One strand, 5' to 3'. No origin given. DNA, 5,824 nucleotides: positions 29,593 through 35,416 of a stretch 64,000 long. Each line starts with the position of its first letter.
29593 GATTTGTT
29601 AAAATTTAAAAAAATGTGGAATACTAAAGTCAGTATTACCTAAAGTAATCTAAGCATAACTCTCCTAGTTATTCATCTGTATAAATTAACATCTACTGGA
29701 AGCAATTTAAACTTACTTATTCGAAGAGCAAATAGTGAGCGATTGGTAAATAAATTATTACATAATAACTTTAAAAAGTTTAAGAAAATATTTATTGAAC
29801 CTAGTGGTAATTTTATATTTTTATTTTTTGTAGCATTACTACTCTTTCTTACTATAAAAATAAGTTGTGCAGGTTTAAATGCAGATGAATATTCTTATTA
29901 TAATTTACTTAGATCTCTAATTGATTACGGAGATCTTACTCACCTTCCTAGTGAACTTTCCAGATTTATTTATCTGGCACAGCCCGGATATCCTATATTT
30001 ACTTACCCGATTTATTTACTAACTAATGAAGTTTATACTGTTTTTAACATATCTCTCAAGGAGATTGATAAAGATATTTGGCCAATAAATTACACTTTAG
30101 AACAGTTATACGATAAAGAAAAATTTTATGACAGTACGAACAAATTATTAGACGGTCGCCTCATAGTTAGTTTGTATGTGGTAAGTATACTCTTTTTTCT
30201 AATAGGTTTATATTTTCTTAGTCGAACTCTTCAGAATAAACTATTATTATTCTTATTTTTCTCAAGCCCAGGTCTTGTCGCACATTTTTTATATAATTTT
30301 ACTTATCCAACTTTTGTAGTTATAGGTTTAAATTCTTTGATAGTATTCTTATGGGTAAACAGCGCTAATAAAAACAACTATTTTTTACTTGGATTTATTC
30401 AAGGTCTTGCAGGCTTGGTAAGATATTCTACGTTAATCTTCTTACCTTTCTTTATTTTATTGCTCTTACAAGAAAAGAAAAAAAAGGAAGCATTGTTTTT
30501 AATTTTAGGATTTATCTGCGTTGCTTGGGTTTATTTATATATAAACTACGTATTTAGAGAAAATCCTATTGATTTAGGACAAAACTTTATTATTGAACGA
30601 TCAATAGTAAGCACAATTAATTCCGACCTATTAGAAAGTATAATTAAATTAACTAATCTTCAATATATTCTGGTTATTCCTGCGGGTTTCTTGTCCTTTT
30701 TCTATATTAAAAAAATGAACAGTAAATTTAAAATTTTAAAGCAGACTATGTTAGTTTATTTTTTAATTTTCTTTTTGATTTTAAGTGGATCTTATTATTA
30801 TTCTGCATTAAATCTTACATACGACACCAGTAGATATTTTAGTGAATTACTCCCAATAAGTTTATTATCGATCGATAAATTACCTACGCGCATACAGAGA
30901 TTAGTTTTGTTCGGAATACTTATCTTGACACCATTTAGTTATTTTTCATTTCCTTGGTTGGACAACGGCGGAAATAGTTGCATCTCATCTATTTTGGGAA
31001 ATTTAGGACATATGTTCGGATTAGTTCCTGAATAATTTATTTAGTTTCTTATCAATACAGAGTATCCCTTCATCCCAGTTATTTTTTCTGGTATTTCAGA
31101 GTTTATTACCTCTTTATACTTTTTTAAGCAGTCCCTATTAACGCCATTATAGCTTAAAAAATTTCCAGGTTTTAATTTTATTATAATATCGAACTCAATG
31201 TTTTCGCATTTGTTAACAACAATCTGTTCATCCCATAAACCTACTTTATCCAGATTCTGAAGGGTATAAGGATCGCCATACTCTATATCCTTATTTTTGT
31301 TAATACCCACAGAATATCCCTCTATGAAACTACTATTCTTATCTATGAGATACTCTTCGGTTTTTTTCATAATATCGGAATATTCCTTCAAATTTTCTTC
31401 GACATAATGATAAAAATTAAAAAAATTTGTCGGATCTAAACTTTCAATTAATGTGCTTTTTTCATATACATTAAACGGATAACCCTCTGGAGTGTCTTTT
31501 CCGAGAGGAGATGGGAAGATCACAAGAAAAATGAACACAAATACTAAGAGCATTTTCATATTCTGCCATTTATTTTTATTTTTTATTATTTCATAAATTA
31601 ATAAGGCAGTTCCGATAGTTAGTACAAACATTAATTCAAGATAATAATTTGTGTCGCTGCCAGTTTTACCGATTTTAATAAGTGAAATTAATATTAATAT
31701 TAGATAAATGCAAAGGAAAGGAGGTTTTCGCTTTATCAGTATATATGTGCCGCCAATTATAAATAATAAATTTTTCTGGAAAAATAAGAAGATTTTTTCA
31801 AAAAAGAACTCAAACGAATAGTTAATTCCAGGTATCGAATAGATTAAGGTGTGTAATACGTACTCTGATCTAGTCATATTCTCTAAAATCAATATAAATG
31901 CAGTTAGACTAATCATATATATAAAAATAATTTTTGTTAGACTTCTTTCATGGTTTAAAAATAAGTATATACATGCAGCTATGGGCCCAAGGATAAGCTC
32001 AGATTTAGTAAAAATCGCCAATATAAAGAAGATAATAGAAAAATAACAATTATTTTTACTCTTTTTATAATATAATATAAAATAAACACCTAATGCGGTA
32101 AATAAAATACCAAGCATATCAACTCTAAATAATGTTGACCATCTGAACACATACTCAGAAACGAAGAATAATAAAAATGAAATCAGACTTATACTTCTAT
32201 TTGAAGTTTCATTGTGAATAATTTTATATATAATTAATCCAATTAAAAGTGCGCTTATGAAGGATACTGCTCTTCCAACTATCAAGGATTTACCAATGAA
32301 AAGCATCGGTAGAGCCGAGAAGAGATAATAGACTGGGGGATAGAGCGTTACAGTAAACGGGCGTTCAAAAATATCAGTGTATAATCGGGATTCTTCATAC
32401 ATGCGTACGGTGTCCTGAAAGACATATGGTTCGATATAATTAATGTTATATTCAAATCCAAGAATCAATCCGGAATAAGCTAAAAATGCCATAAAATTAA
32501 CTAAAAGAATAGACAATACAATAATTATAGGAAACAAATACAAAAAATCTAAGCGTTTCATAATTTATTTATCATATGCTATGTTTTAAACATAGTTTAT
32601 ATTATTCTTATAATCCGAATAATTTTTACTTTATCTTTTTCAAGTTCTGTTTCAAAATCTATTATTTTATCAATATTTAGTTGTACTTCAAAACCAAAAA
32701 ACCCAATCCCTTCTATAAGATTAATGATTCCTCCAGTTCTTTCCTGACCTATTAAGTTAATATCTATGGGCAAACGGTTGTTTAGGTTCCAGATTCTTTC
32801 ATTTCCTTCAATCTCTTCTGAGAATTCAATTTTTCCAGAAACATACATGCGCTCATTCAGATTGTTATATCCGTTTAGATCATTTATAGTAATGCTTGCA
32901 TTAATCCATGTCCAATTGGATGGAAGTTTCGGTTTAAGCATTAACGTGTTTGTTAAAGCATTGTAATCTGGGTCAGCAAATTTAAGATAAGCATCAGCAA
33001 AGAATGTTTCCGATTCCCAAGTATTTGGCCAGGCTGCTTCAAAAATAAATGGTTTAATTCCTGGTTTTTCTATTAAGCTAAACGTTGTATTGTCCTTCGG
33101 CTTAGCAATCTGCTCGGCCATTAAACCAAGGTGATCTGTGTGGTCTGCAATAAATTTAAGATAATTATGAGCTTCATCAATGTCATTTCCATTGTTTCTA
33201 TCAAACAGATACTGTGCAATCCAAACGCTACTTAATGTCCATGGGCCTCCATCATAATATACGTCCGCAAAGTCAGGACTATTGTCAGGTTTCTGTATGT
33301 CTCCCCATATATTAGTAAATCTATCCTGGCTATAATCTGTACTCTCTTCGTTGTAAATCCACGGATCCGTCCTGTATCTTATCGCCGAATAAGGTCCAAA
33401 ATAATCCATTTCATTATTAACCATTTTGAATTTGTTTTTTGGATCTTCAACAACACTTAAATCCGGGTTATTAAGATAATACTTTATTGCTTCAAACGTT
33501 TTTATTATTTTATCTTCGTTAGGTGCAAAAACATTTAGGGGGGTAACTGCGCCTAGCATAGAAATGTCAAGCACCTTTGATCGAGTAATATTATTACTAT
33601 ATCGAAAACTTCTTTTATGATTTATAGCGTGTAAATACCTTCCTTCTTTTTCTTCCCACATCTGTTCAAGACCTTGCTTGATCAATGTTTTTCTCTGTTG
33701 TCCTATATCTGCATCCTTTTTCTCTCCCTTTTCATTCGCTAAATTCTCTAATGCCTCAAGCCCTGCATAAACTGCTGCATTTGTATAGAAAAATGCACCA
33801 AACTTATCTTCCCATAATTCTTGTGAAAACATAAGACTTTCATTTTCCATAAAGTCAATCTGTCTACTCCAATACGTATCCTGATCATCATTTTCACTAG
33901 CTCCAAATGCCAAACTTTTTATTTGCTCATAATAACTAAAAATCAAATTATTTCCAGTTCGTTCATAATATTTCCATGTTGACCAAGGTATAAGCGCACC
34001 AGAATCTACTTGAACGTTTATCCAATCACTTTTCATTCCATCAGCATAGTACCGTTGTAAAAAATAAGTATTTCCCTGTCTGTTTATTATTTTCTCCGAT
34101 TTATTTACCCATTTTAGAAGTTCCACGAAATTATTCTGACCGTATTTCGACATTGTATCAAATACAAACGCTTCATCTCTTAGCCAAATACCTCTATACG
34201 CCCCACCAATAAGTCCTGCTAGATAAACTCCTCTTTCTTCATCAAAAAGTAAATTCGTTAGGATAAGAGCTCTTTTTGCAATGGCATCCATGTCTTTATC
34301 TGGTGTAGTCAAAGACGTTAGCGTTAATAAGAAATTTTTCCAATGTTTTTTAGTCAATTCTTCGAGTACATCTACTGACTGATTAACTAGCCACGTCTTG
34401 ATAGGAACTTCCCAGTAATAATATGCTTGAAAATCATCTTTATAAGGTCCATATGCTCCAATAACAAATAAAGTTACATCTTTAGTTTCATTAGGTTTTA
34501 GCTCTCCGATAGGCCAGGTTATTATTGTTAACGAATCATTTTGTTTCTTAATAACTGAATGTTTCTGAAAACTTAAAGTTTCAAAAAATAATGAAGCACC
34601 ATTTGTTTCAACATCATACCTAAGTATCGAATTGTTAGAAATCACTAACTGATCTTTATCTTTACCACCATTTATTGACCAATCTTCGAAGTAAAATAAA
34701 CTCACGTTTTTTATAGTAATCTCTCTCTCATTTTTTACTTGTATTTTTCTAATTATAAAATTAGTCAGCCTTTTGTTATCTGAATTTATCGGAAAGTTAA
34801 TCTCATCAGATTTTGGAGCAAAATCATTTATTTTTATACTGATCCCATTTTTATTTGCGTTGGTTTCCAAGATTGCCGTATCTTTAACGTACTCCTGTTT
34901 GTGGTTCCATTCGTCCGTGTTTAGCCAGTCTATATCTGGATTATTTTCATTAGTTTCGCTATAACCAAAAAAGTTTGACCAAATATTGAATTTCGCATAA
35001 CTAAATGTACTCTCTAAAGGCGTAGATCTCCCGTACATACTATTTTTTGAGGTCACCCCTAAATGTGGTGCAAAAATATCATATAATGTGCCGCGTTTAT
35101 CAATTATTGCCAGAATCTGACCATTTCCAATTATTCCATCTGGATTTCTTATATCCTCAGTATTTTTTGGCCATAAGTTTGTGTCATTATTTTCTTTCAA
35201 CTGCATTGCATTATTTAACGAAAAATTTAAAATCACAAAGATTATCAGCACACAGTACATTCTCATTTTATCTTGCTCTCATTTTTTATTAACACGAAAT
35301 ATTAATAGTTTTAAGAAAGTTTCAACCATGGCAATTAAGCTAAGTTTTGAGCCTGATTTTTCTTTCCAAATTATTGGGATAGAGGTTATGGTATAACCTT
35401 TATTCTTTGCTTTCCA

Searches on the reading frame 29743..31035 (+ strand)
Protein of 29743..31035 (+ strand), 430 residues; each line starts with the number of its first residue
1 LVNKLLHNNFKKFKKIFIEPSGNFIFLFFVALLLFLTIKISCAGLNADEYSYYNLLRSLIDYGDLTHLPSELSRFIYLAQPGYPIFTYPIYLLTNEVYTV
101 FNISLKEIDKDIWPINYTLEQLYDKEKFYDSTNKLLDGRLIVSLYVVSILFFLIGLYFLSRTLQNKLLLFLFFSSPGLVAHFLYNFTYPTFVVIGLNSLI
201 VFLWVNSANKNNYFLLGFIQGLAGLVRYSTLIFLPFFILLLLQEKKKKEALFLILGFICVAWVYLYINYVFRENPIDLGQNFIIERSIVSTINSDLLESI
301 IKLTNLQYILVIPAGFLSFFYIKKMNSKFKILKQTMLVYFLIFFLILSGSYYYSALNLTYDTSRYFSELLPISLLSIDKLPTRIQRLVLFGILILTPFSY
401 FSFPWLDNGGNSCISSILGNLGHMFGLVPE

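Call 6: search_protein_families(library=pfam, proteins=[window:29743-31035:+], max_evalue=0.01)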
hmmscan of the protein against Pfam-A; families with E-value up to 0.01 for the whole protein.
window:29743-31035:+ (430 aa): 0 families
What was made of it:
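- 29743..31035 (+): Near-orphan polytopic membrane protein, 430 aa; probably a divergent GT-C, with invariant D48 and D64 after TM1. No Pfam hit (call 6).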

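Call 18: search_protein_families(library=ncbifam, proteins=[window:29743-31035:+], max_evalue=0.01)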
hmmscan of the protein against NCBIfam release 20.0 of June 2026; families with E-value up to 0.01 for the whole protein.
window:29743-31035:+ (430 aa): 1 family
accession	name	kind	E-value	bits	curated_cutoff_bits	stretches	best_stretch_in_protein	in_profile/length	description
NF047440.1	LA3751_2_3_fam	subfamily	1.4e-06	27.4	200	1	143-403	100-379/460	LA_3751/LA_3752 family putative glycosyltransferase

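Call 20: search_solved_structures(query=window:29743-31035:+, max_evalue=10)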
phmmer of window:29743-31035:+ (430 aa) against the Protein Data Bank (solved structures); distinct sequences matched with E-value up to 10: 0.

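Call 40: search_protein_representatives(protein=window:29743-31035:+)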
Query: 430 residues. Proteins with E-value up to 0.001 (for the whole library): 4; up to 1e-10: 1; up to 1e-30: 1. The best 4 are listed.
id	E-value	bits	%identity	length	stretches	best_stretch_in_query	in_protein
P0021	1.3e-171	587.9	100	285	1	147-430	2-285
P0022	1.2e-04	37.9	25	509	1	29-392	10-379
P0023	3.8e-04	36.2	24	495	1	33-384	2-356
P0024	7.4e-04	35.2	32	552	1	102-276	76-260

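Call 41: search_protein_families(library=pfam, proteins=[P0022, P0023, P0024], max_evalue=0.01)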
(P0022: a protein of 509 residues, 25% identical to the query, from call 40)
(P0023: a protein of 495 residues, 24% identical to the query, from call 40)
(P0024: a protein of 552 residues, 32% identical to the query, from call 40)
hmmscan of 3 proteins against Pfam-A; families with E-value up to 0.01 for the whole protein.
P0022 (509 aa): 0 families

P0023 (495 aa): 0 families

P0024 (552 aa): 4 families
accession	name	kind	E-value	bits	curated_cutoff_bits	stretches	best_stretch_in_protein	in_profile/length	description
PF13231.12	PMT_2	-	1.8e-12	48.2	26.1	1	112-246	23-156/160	Dolichyl-phosphate-mannose-protein mannosyltransferase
PF02366.24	PMT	-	1.5e-09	38.3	22.7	1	52-258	39-238/245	Dolichyl-phosphate-mannose-protein mannosyltransferase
PF03901.23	Glyco_transf_22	-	0.004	16.9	23.8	0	109-246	79-214/414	Alg9-like mannosyltransferase family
PF22570.1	LiaF-TM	-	0.0049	18.1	27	1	349-419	29-97/98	LiaF transmembrane domain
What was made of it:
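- On GT-C glycosyltransferase superfamily: One of three distant relatives is PMT_2 (call 41).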

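Call 53: predict_structure(alignment_id=A3)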
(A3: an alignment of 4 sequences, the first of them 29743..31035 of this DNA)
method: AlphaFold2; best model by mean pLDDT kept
length: 430 residues; sequences in the alignment: 4
mean_pLDDT: 45.4   pTM: 0.49
mean pLDDT of the five models: 45.4, 42.0, 40.6, 40.3, 37.0
residues with pLDDT >= 90: 0; 70-90: 27; 50-70: 97; < 50: 306
segments of 3 or more residues with pLDDT < 50: 1-3, 10-144, 166-186, 266-326, 328-366, 394-430
pLDDT, mean of each block of 10 residues (from residue 1): 47 41 44 42 36 43 41 35 35 34 31 33 38 41 51 62 51 37 46 62 66 74 56 62 74 74 51 37 31 36 36 37 44 44 40 35 49 54 52 43 34 38 36
secondary structure, 60 per line:
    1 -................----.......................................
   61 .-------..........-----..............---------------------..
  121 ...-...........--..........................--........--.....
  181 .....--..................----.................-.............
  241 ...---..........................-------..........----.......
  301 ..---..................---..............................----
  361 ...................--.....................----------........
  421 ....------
elements in order: H2-17 H22-61 H69-78 H84-97 H119-123 H125-135 H138-163 H166-173 H176-185 H188-205 H210-226 H228-243 H247-272 H280-289 H294-302 H306-323 H327-356 H361-379 H382-402 H413-424
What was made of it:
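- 29743..31035 (+): The AF2 model is unusable, pLDDT 45 (call 53).
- On GT-C glycosyltransferase superfamily: The AF2 model failed, pLDDT 45 (call 53).
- Tried and rejected: The AF2 model from a 4-sequence alignment was unusable, pLDDT 45 (call 53).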

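Call 57: search_solved_structures(query=A3, max_evalue=10)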
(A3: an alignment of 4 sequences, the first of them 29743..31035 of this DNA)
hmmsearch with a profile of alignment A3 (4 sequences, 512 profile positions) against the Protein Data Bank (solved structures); distinct sequences matched with E-value up to 10: 2.
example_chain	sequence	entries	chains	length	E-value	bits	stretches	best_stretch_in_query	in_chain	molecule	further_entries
1yns_A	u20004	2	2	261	0.96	11.5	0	22-47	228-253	E-1 enzyme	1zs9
3h05_A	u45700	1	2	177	1.1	11.4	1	41-133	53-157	uncharacterized protein VPA0413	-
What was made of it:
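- On GT-C glycosyltransferase superfamily: No PDB match (calls 20, 57).
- Tried and rejected: PDB sequence and profile searches found nothing meaningful (calls 20, 57).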

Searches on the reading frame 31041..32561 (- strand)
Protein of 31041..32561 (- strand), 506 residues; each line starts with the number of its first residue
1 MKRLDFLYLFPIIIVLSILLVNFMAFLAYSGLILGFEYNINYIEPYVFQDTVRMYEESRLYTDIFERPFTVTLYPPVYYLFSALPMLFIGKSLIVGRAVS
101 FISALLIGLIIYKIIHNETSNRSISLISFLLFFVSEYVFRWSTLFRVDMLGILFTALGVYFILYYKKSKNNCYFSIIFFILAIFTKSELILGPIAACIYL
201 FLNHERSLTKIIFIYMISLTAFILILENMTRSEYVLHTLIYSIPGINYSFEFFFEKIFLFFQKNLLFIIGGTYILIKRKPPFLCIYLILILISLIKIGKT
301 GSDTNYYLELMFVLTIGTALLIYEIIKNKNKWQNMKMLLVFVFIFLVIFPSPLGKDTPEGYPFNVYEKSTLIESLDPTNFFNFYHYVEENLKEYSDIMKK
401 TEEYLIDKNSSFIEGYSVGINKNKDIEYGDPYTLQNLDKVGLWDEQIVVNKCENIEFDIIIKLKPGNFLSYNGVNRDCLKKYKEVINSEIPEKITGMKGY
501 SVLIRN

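Call 6: search_protein_families(library=pfam, proteins=[window:31041-32561:-], max_evalue=0.01)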
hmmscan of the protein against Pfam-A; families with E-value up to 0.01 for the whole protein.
window:31041-32561:- (506 aa): 1 family
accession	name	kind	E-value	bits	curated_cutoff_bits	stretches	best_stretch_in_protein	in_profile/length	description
PF13231.12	PMT_2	-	6.5e-14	52.9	26.1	1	75-226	3-155/160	Dolichyl-phosphate-mannose-protein mannosyltransferase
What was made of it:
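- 31041..32561 (-): GT-C membrane glycosyltransferase (PMT_2-type), 506 aa. Pfam PMT_2 E=6.5e-14, 52.9 bits (call 6).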

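Call 18: search_protein_families(library=ncbifam, proteins=[window:31041-32561:-], max_evalue=0.01)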
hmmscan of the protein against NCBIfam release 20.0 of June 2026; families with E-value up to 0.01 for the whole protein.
window:31041-32561:- (506 aa): 1 family
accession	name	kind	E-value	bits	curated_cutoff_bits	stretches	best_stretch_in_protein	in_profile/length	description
TIGR03663.1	TIGR03663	subfamily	0.0012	18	126.25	0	76-255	53-224/435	flippase activity-associated protein Agl23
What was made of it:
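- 31041..32561 (-): Weak Agl23 hit (call 18).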

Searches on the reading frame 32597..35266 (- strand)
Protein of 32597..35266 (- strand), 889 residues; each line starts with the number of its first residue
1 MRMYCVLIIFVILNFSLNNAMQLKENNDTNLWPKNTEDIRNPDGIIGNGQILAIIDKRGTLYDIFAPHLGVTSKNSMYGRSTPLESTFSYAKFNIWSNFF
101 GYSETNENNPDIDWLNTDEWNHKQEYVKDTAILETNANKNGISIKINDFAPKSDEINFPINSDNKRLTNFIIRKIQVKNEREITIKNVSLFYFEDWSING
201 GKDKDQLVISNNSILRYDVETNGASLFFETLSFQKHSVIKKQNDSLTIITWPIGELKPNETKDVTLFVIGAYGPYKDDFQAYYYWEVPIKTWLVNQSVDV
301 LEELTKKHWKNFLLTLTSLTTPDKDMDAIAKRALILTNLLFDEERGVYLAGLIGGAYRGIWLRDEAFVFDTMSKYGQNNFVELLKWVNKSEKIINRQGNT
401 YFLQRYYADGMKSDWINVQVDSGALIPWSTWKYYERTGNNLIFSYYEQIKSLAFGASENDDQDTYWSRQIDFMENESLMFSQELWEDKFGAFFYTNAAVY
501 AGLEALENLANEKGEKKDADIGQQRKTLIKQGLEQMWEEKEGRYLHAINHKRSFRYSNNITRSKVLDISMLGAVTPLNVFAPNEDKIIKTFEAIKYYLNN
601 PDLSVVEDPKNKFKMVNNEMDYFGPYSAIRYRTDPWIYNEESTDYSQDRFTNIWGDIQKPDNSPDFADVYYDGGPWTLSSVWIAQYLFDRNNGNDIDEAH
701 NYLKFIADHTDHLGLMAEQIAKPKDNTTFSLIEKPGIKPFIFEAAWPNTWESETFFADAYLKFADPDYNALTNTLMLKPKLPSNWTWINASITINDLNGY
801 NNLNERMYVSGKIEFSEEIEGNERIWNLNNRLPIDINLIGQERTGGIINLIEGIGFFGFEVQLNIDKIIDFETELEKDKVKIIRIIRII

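Call 6: search_protein_families(library=pfam, proteins=[window:32597-35266:-], max_evalue=0.01)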
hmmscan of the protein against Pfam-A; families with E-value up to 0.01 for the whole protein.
window:32597-35266:- (889 aa): 2 families
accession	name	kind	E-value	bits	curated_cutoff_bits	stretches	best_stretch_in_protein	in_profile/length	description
PF00723.27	Glyco_hydro_15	-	4.9e-07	29.4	22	1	357-689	37-331/427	Glycosyl hydrolases family 15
PF22422.2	MGH1-like_GH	-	0.0048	16.9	27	1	482-547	162-228/356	Mannosylglycerate hydrolase MGH1-like glycoside hydrolase domain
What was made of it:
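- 32597..35266 (-): Secreted or anchored GH15-like glycoside hydrolase, 889 aa, with an N-terminal hydrophobic segment. Pfam Glyco_hydro_15 29.4 bits (cut-off 22), call 6.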

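Call 18: search_protein_families(library=ncbifam, proteins=[window:32597-35266:-], max_evalue=0.01)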
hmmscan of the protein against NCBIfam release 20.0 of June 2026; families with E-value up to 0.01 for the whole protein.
window:32597-35266:- (889 aa): 2 families
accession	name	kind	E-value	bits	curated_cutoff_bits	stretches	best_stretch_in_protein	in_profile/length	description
TIGR01577.1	oligosac_amyl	hypoth_equivalog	7.8e-46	156.9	820.7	2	111-600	37-512/616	oligosaccharide amylase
TIGR01535.1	glucan_glucosid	equivalog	0.00033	19.2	741.9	1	356-535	295-455/662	glucan 1,4-alpha-glucosidase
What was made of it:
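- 32597..35266 (-): NCBIfam 'oligosaccharide amylase' E=8e-46, sub-threshold (call 18).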
